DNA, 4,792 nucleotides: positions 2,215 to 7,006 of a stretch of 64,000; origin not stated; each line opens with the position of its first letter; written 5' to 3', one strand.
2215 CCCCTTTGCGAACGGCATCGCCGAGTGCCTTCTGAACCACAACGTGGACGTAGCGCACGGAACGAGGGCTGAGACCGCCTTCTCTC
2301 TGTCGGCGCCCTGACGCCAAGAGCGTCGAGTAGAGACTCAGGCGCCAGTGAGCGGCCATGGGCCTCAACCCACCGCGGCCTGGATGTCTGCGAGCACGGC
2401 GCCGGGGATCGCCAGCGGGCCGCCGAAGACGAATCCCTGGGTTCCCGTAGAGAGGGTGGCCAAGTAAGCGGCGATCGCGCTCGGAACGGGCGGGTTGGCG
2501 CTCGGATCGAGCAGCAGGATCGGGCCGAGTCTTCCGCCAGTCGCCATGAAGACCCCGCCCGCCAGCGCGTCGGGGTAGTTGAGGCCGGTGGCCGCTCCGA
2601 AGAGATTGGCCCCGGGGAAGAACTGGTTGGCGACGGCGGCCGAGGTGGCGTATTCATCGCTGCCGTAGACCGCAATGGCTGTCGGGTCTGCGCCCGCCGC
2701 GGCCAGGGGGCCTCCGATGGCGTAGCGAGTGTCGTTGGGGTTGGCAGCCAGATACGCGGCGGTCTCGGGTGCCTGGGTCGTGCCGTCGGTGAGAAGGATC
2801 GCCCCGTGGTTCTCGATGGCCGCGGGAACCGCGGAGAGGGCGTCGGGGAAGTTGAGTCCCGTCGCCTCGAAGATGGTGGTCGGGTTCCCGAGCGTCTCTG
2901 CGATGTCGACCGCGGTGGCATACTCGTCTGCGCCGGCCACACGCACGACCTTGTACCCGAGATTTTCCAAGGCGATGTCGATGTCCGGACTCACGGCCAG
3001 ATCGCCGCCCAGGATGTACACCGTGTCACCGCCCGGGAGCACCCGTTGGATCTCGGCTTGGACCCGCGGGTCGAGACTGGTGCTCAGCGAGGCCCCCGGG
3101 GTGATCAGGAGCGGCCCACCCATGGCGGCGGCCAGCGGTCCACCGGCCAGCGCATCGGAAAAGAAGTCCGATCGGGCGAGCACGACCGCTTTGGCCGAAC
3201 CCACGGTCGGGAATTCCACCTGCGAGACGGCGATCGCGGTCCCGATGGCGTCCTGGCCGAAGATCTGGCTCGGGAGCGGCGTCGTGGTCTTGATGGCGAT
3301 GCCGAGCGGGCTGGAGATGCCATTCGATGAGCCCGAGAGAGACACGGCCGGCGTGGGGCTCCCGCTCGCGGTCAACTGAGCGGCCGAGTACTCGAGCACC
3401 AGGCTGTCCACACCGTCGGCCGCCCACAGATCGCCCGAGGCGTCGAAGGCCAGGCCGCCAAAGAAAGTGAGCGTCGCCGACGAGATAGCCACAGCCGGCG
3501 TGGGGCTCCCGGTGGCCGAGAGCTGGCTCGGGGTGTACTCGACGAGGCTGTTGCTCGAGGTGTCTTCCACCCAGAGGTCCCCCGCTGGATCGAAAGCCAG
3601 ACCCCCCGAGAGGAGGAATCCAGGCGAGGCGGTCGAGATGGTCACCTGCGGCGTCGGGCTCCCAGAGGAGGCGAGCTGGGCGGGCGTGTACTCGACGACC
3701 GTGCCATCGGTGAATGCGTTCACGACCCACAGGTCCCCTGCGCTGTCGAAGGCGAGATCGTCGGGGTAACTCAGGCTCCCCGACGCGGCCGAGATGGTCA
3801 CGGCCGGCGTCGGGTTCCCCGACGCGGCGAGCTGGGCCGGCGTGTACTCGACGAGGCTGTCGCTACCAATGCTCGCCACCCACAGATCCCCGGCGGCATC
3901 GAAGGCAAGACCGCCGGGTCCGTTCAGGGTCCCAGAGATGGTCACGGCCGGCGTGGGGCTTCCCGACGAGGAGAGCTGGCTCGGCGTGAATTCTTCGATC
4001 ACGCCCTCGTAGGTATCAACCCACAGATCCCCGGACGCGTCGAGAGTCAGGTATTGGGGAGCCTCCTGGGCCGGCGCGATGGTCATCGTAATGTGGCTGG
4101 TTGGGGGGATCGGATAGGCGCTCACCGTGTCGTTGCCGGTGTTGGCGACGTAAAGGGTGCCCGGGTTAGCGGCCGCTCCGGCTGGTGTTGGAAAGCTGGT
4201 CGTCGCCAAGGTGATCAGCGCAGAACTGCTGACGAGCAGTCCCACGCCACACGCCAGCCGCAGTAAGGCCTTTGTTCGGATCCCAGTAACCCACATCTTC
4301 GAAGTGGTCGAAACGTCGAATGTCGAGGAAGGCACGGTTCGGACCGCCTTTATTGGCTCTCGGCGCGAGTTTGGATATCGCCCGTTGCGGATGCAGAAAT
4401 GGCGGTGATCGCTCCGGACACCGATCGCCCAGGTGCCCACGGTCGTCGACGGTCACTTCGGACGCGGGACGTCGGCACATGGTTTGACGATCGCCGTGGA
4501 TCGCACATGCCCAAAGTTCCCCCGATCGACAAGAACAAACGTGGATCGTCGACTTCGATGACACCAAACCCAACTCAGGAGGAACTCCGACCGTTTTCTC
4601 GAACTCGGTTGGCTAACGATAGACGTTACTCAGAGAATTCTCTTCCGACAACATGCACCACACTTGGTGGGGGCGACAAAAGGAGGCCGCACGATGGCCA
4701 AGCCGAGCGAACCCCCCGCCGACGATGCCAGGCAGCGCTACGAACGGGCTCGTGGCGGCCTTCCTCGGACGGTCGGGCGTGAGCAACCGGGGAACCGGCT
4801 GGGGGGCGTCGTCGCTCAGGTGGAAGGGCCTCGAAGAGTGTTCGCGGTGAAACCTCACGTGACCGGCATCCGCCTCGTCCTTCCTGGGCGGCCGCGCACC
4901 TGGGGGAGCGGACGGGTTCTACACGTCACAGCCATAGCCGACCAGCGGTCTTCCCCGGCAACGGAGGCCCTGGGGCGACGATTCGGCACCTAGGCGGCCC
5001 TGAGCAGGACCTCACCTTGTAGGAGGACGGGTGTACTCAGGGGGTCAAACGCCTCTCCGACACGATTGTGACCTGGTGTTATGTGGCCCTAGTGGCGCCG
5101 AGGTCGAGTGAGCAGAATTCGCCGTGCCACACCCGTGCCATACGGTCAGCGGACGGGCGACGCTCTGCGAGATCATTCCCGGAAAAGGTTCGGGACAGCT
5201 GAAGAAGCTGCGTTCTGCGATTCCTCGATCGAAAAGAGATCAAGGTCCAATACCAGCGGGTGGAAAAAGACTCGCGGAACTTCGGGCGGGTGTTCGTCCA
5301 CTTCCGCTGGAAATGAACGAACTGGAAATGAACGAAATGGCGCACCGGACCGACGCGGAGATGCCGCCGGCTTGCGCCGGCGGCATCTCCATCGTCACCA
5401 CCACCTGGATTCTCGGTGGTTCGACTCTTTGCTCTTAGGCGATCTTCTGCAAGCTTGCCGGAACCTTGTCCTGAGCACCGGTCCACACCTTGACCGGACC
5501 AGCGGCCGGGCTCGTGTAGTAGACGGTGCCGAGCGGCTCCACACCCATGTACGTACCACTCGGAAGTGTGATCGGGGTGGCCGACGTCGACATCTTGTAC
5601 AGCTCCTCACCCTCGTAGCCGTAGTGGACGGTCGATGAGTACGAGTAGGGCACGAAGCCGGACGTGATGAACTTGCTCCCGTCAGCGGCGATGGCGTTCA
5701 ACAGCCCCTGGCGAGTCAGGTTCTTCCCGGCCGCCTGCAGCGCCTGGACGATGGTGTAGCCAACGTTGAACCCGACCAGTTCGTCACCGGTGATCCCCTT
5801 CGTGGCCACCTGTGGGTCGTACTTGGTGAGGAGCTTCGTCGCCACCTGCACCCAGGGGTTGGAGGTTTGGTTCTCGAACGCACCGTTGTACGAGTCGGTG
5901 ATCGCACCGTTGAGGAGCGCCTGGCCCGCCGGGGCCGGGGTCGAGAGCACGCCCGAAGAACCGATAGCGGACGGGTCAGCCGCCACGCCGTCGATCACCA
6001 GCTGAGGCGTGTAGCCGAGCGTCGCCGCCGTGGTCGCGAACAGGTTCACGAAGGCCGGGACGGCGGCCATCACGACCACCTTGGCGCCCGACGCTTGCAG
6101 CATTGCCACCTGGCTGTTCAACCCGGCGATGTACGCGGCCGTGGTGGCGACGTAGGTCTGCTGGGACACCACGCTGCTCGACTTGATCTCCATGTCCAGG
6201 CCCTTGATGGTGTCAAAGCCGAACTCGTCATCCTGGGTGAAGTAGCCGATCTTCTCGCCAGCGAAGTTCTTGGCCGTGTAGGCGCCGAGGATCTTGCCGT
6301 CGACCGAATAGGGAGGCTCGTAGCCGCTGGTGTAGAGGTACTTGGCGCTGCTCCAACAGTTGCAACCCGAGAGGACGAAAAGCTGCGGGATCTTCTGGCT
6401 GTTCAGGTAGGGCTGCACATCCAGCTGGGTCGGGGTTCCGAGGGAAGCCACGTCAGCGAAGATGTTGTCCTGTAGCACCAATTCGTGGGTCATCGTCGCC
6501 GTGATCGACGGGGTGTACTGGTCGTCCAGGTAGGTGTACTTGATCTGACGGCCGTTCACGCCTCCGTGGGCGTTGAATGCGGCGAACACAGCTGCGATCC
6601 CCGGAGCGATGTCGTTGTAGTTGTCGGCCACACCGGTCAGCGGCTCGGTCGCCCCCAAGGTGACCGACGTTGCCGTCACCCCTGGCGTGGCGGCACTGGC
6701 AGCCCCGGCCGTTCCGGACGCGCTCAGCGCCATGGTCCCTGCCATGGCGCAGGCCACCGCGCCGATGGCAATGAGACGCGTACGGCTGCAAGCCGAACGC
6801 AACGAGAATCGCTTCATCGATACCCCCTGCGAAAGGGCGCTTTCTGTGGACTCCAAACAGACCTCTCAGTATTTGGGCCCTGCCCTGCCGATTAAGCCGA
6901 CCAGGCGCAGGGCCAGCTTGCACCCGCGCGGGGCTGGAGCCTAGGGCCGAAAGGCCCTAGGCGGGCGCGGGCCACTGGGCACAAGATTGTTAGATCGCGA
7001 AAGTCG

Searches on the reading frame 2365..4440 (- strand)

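Call 74: search_protein_families(library=pfam, proteins=[window:2365-4440:-], max_evalue=0.001)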
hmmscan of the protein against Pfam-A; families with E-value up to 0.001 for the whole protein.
window:2365-4440:- (691 aa): 4 families
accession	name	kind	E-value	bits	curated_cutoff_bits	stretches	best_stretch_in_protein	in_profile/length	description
PF04122.17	CW_binding_2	-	3.3e-39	133.7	24.9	3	393-487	2-72/73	Cell wall binding domain 2 (CWB2)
PF01436.27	NHL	-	1.2e-11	44.4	20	0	280-300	6-26/28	NHL repeat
PF08450.18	SGL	-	1.7e-10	41.4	26.3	0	139-203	149-214/246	SMP-30/Gluconolactonase/LRE-like region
PF07494.17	Reg_prop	-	0.00012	22.3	20.4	0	178-191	10-23/24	Two component regulator propeller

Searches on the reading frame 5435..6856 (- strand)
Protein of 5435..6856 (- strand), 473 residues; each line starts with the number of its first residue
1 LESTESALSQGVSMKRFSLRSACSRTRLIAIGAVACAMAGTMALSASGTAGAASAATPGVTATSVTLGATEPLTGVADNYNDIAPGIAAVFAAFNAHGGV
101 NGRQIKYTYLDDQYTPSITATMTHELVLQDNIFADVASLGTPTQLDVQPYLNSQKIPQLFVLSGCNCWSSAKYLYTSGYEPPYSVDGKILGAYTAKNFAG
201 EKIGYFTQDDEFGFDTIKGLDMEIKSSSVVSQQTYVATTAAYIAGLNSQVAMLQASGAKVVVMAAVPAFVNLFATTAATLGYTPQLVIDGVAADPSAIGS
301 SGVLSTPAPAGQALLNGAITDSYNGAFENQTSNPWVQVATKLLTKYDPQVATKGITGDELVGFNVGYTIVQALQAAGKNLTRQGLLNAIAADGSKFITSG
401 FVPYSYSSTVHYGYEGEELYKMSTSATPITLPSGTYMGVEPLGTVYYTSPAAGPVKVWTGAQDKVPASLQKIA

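Call 74: search_protein_families(library=pfam, proteins=[window:5435-6856:-], max_evalue=0.001)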
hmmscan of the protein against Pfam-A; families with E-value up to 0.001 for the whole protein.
window:5435-6856:- (473 aa): 1 family
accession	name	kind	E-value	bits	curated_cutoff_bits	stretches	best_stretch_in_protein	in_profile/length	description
PF13458.12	Peripla_BP_6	-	1.2e-31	111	31.7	1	65-391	2-310/343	Periplasmic binding protein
